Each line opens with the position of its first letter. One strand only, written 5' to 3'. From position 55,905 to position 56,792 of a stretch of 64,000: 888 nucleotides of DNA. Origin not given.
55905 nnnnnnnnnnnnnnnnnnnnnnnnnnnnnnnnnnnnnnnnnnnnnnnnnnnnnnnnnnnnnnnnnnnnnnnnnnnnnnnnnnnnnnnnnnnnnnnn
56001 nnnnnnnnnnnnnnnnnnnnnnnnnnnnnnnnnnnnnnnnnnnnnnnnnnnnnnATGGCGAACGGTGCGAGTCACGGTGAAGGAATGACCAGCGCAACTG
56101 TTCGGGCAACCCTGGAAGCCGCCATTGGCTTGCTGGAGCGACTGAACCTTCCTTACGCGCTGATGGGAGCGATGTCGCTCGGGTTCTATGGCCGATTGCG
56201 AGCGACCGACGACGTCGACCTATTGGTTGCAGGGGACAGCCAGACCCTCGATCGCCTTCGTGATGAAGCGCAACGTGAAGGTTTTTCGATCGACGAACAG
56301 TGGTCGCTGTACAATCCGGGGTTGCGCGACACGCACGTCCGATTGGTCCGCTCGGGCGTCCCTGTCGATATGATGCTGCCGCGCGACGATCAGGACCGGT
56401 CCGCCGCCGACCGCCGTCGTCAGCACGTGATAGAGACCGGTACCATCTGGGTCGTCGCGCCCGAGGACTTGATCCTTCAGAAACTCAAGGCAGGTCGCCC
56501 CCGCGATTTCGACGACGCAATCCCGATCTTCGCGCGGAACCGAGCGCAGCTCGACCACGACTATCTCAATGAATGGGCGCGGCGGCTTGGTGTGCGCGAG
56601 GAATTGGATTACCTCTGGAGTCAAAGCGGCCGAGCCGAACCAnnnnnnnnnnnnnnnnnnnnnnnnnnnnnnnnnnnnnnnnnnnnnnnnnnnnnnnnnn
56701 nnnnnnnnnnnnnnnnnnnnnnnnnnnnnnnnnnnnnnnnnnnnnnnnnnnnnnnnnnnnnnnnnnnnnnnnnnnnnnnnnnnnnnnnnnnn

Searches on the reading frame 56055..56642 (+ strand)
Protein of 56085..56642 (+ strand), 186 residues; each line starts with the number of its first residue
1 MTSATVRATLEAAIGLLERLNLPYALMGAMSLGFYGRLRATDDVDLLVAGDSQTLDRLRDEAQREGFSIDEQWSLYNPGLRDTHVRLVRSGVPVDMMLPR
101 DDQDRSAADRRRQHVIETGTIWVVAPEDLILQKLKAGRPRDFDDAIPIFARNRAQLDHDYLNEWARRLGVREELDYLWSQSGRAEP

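Call 6: search_protein_families(library=pfam, proteins=[window:56085-56642:+, window:56055-56642:+], max_evalue=1)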
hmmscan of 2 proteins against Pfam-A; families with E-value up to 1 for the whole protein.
window:56085-56642:+ (186 aa): 5 families
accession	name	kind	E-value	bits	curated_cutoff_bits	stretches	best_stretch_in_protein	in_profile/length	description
PF19502.5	DUF6036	-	0.00011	22.6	23.6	1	24-147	22-117/164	Nucleotidyltransferase of unknown function (DUF6036)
PF09970.15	DUF2204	-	0.00035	20.7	20.3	1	35-143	31-139/181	Nucleotidyl transferase of unknown function (DUF2204)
PF08843.17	AbiEii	-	0.0029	18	22.5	1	23-63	14-57/238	Nucleotidyl transferase AbiEii toxin, Type IV TA system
PF14907.12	NTP_transf_5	-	0.0099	15.9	31.2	1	35-177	86-240/249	Uncharacterised nucleotidyltransferase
PF10706.15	Aminoglyc_resit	-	0.11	13.1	21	1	13-127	5-127/149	Aminoglycoside-2''-adenylyltransferase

window:56055-56642:+ (196 aa): 5 families
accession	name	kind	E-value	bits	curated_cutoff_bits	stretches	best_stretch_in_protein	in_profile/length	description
PF19502.5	DUF6036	-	0.00013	22.3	23.6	1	34-157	22-117/164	Nucleotidyltransferase of unknown function (DUF6036)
PF09970.15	DUF2204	-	0.00041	20.5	20.3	1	45-153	31-139/181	Nucleotidyl transferase of unknown function (DUF2204)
PF08843.17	AbiEii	-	0.0034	17.8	22.5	1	33-73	14-57/238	Nucleotidyl transferase AbiEii toxin, Type IV TA system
PF14907.12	NTP_transf_5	-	0.0056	16.7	31.2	1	19-187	59-240/249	Uncharacterised nucleotidyltransferase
PF10706.15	Aminoglyc_resit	-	0.12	12.9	21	1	23-137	5-127/149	Aminoglycoside-2''-adenylyltransferase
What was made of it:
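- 56085..56645 (+): 186-aa predicted NTase toxin. It sits on the border of DUF6036/DUF2204, and MenT1 is the closest solved relative. Pfam DUF6036 22.6 bits (cut-off 23.6), DUF2204 20.7 bits (cut-off 20.3), AbiEii N-terminal region 18.0 bits (cut-off 22.5) (call 6).
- On MenT / DUF1814 (AbiEii, PF08843) NTase toxins: 18.0 bits against a cut-off of 22.5, and only residues 23-63 match (call 6).
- Closest known: MenA1-MenT1. Different: The window NTase falls at the DUF6036/DUF2204 border and below the AbiEii cut-off (call 6).
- Closest known: AbiEi-AbiEii, MenA3-MenT3 and MenA4-MenT4. Same: There is a weak AbiEii N-terminal hit (call 6).
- Closest known: AbiEi-AbiEii, MenA3-MenT3 and MenA4-MenT4. 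Different: The Pfam AbiEii threshold is not met (call 6).
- The window NTase is below the Pfam cut-offs for AbiEii and DUF6036 (call 6). The NTase shares the AbiEii/DUF1814-type active-site motifs and gives a weak AbiEii N-terminal Pfam hit (call 6). There is a weak Pfam Aminoglyc_resit hit at E 0.11 (call 6).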

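Call 7: search_protein_families(library=ncbifam, proteins=[window:56085-56642:+], max_evalue=1)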
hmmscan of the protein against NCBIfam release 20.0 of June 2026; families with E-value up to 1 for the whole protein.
window:56085-56642:+ (186 aa): 0 families

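Call 8: search_protein_families(library=padloc, proteins=[window:56085-56642:+], max_evalue=1)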
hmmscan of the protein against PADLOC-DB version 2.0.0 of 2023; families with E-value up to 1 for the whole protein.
window:56085-56642:+ (186 aa): 1 family
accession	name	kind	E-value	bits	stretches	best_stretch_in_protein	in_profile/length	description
PDLC04516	PDC-M21B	-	0.036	11.8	1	38-72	48-83/234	-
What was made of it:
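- PADLOC gives only a non-significant hit (E 0.036, call 8).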

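Call 9: find_homologous_proteins(query=window:56085-56642:+)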
Query window:56085-56642:+ (186 aa): 92 proteins with E <= 0.001 among 1548 candidates.
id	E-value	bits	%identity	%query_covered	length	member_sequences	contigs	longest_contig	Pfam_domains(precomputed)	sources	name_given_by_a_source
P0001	1.2e-117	408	100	100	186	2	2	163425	-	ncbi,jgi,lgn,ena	-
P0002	2.9e-103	361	90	99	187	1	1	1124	-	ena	-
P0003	1.3e-69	252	63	100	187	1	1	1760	-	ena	-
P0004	5.2e-69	250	64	96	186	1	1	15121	-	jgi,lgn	jgi:hypothetical protein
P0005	2.2e-66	241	60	100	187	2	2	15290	-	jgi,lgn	-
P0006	3.1e-66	241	60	99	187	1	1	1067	-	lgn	-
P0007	5.4e-66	240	60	99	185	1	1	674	-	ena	-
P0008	7.1e-66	239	60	98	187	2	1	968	-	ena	-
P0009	4.5e-65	237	62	97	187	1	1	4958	-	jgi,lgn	jgi:hypothetical protein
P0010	1.1e-61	226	60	96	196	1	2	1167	-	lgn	-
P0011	1.1e-60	223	56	97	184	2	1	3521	PF19502.6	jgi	jgi:hypothetical protein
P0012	1.1e-60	223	57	98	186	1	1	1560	-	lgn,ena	-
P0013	1.3e-60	222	57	97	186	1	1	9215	PF19502.6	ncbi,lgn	-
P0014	8.6e-60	220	54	99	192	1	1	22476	-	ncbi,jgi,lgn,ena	-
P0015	9.9e-60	219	59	99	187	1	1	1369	PF19502.6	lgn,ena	-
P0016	2.8e-59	218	56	100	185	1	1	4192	PF19502.6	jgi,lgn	jgi:hypothetical protein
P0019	1.3e-48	183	48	95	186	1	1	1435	PF19502.6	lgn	-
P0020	4.2e-45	172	47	92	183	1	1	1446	PF19502.6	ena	-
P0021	1.3e-44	170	48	91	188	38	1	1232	PF19502.6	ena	-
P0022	6.3e-44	168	45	96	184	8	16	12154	PF19502.6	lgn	-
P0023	5.1e-42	162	45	95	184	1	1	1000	PF19502.6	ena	-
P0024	6.7e-41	158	48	88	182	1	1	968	PF19502.6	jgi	jgi:hypothetical protein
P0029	1.1e-39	154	49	91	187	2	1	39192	-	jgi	jgi:hypothetical protein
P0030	1.1e-39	154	44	97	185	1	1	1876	PF19502.6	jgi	jgi:hypothetical protein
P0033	1.7e-36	144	45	94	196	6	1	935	PF19502.6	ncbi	-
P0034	1.9e-35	140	46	89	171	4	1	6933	PF19502.6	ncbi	-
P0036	2.2e-32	130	40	97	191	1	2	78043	PF19502.6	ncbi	-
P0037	9.4e-32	128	40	89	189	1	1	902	PF19502.6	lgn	-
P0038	2.3e-31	127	41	87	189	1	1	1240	PF19502.6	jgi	jgi:hypothetical protein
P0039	2.4e-31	127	42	94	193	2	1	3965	PF19502.6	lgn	-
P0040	4.4e-31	126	39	88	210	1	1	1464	PF19502.6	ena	-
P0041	4.8e-31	126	41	87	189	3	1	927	PF19502.6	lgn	-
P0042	1.0e-30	125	39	87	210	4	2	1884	PF19502.6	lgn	-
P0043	1.2e-30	125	40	87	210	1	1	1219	PF19502.6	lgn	-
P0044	2.4e-30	124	41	87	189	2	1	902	PF19502.6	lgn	-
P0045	1.8e-29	121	37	96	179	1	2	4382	PF19502.6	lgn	-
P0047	9.0e-29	119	38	95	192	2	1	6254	PF19502.6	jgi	-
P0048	1.4e-28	118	38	87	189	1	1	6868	PF19502.6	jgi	jgi:hypothetical protein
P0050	7.1e-23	99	37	90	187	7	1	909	PF19502.6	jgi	jgi:hypothetical protein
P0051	8.1e-19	86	36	94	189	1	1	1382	PF19502.6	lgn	-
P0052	5.8e-18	83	33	91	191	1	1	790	PF08843.18,PF19502.6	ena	-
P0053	1.9e-15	75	37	97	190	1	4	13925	PF19502.6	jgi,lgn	jgi:predicted nucleotidyltransferase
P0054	7.1e-15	73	38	84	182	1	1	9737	PF08843.18,PF19502.6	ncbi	-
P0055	1.3e-14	72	36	87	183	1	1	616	PF08843.18,PF09970.16,PF19502.6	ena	-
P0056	1.8e-14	72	37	81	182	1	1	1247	PF08843.18,PF09970.16,PF19502.6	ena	-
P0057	1.4e-12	66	33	80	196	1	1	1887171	PF08843.18,PF09970.16,PF19502.6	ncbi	ncbi:nucleotidyl transferase AbiEii/AbiGii toxin family protein [Candidatus Bipolaricaulota sp. J31]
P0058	1.2e-11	63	33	74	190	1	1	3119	PF19502.6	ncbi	-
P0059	4.4e-11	61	33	85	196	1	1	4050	PF08843.18,PF09970.16,PF19502.6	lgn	-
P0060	4.0e-10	58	31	83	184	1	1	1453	PF08843.18,PF09970.16,PF19502.6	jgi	jgi:hypothetical protein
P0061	7.8e-10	57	31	86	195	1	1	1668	PF08843.18,PF09970.16,PF19502.6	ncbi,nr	ncbi:MAG: hypothetical protein D6736_02245 [Nitrospinota bacterium]|nr:MAG: hypothetical protein D67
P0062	1.1e-9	56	31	80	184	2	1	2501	PF08843.18,PF09970.16,PF19502.6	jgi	jgi:predicted nucleotidyltransferase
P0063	1.3e-9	56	31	82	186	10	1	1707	PF08843.18,PF09970.16,PF19502.6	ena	-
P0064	1.5e-9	56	37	74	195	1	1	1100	PF09970.16,PF19502.6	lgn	-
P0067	3.5e-9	55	32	82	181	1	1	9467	PF09970.16,PF19502.6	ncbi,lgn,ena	-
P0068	3.6e-9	55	31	77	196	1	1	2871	PF09970.16,PF19502.6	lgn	-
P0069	4.1e-9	55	32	85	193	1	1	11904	PF09970.16,PF19502.6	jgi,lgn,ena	-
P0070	9.2e-9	53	32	92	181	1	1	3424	PF08843.18,PF09970.16,PF19502.6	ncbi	-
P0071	1.3e-8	53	32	80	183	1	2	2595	PF08843.18,PF09970.16,PF19502.6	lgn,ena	-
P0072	1.6e-8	53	32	85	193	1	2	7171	PF09970.16,PF19502.6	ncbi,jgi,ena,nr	ncbi:MAG TPA: nucleotidyltransferase [Acidobacteriota bacterium]|nr:nucleotidyltransferase [Acidobac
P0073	2.1e-8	52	30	85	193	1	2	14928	PF09970.16,PF19502.6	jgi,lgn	jgi:predicted nucleotidyltransferase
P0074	2.3e-8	52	29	82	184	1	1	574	PF14907.13,PF09970.16,PF19502.6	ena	-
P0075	2.7e-8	52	31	80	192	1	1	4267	PF19502.6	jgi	jgi:predicted nucleotidyltransferase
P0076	6.1e-8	51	31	76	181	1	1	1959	PF08843.18,PF09970.16,PF19502.6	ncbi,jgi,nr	ncbi:MAG: hypothetical protein FJY92_09555 [Candidatus Hydrogenedentes bacterium]|nr:hypothetical pr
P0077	7.0e-8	50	29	85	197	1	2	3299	PF08843.18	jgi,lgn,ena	-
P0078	1.1e-7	50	33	77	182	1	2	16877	PF08843.18,PF09970.16,PF19502.6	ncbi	-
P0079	2.1e-7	49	30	78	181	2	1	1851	PF08843.18,PF09970.16,PF19502.6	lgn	-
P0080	2.9e-7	48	31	85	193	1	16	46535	PF09970.16,PF19502.6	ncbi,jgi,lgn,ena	ncbi:MAG: nucleotidyltransferase [Candidatus Bipolaricaulis sp.]|jgi:hypothetical protein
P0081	3.3e-7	48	30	71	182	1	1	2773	PF08843.18,PF09970.16,PF19502.6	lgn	-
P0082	4.9e-7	48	31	72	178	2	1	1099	PF08843.18,PF09970.16,PF19502.6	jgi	jgi:hypothetical protein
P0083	5.5e-7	48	31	85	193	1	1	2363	PF09970.16,PF19502.6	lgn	-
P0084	8.0e-7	47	32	76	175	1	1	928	PF19502.6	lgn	-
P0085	8.7e-7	47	28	80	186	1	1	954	PF09970.16,PF19502.6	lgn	-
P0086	2.4e-6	45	28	81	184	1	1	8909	PF09970.16,PF19502.6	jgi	jgi:predicted nucleotidyltransferase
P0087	4.1e-6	45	30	79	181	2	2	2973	PF08843.18,PF09970.16,PF19502.6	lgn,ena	-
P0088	9.4e-6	44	31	73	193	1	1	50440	PF08843.18,PF09970.16,PF19502.6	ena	-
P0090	2.2e-5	42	28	80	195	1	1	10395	PF09970.16,PF19502.6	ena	-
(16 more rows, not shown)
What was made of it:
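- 56085..56645 (+): 92 homologues of about 185 aa (call 9).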

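Call 11: find_encoding_contigs(protein=P0004, flank=4000, max_places=3)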
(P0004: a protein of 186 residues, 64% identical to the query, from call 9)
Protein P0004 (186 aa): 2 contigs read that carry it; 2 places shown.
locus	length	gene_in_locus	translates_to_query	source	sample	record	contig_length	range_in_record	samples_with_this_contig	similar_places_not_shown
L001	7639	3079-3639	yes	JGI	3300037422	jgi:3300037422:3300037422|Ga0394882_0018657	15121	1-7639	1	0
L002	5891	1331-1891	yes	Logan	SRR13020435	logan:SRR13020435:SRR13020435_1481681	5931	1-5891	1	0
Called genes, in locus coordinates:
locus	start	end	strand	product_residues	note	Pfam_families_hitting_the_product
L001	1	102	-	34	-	?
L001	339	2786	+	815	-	PF04151:PPC (faint)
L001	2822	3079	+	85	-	-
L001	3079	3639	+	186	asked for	-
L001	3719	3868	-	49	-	-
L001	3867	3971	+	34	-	-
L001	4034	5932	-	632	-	-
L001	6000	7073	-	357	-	-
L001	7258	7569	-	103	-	-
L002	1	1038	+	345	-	?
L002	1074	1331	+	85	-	-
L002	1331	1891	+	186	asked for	-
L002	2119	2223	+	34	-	-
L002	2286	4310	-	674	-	-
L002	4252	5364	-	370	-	-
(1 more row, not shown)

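Call 12: find_encoding_contigs(protein=P0014, flank=4000, max_places=3)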
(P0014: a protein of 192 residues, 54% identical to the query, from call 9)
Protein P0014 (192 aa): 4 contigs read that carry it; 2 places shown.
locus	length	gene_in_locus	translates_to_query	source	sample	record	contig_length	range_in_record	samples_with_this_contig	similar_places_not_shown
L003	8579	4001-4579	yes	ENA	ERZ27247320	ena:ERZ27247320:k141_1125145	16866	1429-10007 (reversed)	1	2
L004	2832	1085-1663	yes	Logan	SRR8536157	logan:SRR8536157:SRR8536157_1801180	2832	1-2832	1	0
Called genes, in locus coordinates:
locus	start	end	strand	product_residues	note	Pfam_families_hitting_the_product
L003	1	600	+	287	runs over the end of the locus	PF13469:Sulfotransfer_3 (weak)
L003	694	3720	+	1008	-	PF23500:DUF7133, PF00514:Arm (faint), PF13646:HEAT_2 (weak), PF00034:Cytochrom_C (faint)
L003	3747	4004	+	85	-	-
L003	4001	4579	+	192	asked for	-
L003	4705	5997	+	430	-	PF01011:PQQ (faint), PF13570:Beta-prop_ACSF4 (faint), PF13360:PQQ_2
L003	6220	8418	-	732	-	PF01564:Spermine_synth, PF13649:Methyltransf_25 (faint)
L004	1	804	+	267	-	?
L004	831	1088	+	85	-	-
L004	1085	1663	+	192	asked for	-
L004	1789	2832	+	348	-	?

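Call 15: find_encoding_contigs(protein=P0029, flank=4000, max_places=2)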
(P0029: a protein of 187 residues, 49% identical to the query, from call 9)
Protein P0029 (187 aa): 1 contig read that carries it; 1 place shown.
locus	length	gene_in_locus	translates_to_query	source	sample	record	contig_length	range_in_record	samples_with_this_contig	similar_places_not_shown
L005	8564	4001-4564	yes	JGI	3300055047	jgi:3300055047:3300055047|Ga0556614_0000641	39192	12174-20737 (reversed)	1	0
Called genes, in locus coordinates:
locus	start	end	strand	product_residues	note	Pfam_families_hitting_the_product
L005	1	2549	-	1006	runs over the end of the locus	-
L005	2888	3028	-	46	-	-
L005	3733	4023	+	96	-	-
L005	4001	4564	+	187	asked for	-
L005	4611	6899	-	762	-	PF04632:FUSC (weak), PF13515:FUSC_2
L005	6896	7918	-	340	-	PF25917:BSH_RND, PF25973:BSH_CzcB (faint), PF25876:HH_MFP_RND (faint), PF25963:Beta-barrel_AAEA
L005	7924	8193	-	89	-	PF17090:Ytca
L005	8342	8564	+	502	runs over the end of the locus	PF02321:OEP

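Call 16: find_encoding_contigs(protein=P0036, flank=4000, max_places=2)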
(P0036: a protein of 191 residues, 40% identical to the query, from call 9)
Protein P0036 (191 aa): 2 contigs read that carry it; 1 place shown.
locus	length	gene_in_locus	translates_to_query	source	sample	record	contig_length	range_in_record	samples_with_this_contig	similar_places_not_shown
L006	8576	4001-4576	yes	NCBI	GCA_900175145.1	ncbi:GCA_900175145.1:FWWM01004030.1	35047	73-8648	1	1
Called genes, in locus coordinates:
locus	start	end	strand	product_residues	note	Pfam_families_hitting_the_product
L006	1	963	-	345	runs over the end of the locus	?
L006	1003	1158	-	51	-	-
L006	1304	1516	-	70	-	PF10049:DUF2283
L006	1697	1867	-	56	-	-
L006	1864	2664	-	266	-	-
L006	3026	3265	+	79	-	PF09957:VapB_antitoxin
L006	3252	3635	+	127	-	PF01850:PIN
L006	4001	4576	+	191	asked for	PF19502:DUF6036 (faint)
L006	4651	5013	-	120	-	-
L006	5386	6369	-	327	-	PF13280:WYL, PF25583:WCX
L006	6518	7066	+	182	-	PF13291:ACT_4 (faint), PF13740:ACT_6, PF22629:ACT_AHAS_ss (faint), PF01842:ACT, PF13740:ACT_6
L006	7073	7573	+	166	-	PF01327:Pep_deformylase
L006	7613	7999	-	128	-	-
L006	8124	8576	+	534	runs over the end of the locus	PF20154:LNT_N, PF00795:CN_hydrolase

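Call 19: find_encoding_contigs(protein=P0053, flank=3000, max_places=2)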
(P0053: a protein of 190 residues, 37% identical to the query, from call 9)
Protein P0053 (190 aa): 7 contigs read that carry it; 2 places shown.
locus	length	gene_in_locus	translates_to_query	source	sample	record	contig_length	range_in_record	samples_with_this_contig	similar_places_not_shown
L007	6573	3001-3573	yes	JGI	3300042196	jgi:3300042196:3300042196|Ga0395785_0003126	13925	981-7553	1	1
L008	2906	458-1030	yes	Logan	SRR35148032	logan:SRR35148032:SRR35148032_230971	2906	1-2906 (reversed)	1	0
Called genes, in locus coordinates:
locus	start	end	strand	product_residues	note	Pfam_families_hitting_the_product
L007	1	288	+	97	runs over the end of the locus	-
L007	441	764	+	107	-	-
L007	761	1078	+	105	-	PF02604:PhdYeFM_antitox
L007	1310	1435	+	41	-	-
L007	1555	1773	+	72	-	PF02604:PhdYeFM_antitox (faint)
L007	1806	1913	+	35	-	-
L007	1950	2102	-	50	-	-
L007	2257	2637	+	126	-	PF11535:Calci_bind_CcbP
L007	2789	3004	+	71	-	-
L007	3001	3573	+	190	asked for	PF19502:DUF6036 (faint)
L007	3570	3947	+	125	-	-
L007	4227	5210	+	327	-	PF06727:DUF1207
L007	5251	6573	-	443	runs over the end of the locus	PF07690:MFS_1, PF05977:MFS_3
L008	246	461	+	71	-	-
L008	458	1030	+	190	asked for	PF19502:DUF6036 (faint)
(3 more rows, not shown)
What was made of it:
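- Others sit in TA/WYL islands (calls 16, 19).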

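Call 20: find_encoding_contigs(protein=P0022, flank=3000, max_places=3)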
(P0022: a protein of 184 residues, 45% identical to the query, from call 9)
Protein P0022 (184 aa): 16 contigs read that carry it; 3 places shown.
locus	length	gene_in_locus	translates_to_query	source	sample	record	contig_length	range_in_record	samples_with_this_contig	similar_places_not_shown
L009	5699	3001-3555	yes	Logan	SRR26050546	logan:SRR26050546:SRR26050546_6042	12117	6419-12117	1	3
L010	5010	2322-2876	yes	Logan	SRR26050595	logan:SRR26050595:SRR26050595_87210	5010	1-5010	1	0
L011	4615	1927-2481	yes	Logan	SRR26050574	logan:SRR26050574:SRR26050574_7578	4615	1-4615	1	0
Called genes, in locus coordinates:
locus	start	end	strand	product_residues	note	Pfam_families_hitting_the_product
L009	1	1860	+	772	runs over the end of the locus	PF00270:DEAD, PF04851:ResIII, PF00271:Helicase_C (faint), PF22590:Cas3-like_C_2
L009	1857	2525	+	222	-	PF17955:Cas6b_N (weak), PF17262:Cas6b_C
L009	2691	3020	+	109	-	-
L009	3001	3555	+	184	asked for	PF19502:DUF6036 (weak)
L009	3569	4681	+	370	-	PF01867:Cas_Cas1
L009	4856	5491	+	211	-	PF01930:Cas_Cas4, PF12705:PDDEXK_1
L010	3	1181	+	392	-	?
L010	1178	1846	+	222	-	PF17955:Cas6b_N (weak), PF17262:Cas6b_C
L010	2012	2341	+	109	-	-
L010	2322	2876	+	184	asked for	PF19502:DUF6036 (weak)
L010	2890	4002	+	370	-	PF01867:Cas_Cas1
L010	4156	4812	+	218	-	PF01930:Cas_Cas4, PF12705:PDDEXK_1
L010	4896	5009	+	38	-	?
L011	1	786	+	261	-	?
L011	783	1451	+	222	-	PF17955:Cas6b_N (weak), PF17262:Cas6b_C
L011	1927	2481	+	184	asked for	PF19502:DUF6036 (weak)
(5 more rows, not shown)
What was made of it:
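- They include VapBC/PhdYefM islands and a CRISPR-Cas locus (calls 11, 12, 15, 16, 19, 20). One homologous pair is embedded between cas6b and cas1 of a CRISPR-Cas locus (call 20).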

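Call 24: search_solved_structures(query=A2, max_evalue=10, show_alignments=3)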
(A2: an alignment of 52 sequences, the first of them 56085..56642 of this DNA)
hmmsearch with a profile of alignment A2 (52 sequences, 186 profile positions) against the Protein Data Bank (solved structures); distinct sequences matched with E-value up to 10: 7.
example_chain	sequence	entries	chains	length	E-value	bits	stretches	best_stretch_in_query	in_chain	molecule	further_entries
8an4_A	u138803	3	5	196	7.7e-16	61.3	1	5-154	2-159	Bacterial toxin | Nucleotidyl transferase AbiEii/AbiGii toxin family protein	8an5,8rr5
5uvd_A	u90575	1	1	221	6.8e-06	28.8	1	4-67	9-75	Nucleotidyltransferase-like protein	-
4fo1_A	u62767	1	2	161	0.00049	22.8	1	6-80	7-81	Lincosamide resistance protein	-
4wh5_A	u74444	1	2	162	0.00049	22.8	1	6-80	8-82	Lincosamide resistance protein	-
4hx0_A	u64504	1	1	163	0.048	16.3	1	6-99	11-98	Putative nucleotidyltransferase TM1012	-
2fcl_A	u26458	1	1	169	0.052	16.2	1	6-99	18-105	hypothetical protein TM1012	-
2ewr_A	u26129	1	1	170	0.053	16.2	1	6-99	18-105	hypothetical protein TM1012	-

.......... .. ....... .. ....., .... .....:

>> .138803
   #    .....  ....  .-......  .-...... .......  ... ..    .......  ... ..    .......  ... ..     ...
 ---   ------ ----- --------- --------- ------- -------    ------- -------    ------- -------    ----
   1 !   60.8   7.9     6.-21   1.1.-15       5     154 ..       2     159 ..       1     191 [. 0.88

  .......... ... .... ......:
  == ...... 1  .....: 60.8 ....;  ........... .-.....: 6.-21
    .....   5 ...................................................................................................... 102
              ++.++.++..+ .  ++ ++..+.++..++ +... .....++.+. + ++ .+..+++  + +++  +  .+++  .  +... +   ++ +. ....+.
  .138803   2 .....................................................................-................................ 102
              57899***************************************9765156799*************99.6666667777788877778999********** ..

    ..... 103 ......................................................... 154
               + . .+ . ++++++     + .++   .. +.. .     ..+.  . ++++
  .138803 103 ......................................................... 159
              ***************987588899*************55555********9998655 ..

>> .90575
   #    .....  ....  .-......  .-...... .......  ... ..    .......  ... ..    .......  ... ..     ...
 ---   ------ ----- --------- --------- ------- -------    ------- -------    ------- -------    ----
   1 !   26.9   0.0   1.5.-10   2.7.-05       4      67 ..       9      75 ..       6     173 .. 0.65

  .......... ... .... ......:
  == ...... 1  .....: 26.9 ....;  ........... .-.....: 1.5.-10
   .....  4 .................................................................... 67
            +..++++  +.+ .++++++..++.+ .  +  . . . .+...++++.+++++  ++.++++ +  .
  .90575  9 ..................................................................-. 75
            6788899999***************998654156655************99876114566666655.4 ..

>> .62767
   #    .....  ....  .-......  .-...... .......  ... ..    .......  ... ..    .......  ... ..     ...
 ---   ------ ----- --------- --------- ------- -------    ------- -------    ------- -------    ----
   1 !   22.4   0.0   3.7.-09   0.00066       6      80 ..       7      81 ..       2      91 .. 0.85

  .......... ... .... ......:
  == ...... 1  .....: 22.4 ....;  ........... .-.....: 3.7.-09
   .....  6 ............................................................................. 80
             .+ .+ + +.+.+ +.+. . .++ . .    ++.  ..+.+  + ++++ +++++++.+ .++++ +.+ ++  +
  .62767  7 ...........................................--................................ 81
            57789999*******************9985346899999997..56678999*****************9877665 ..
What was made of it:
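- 56199..56219 (+): Active-site motif R39-A-T41-D-D43-V-D45. T41 corresponds to the MenT1 phospho-acceptor T39. D43 and D45 correspond to the MenT1 metal-binding D41 and D43. Residues were mapped through the HMM alignment to 8an4 (call 24).
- Closest known: ANT. Different: The sequence-profile match is much weaker (call 24).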
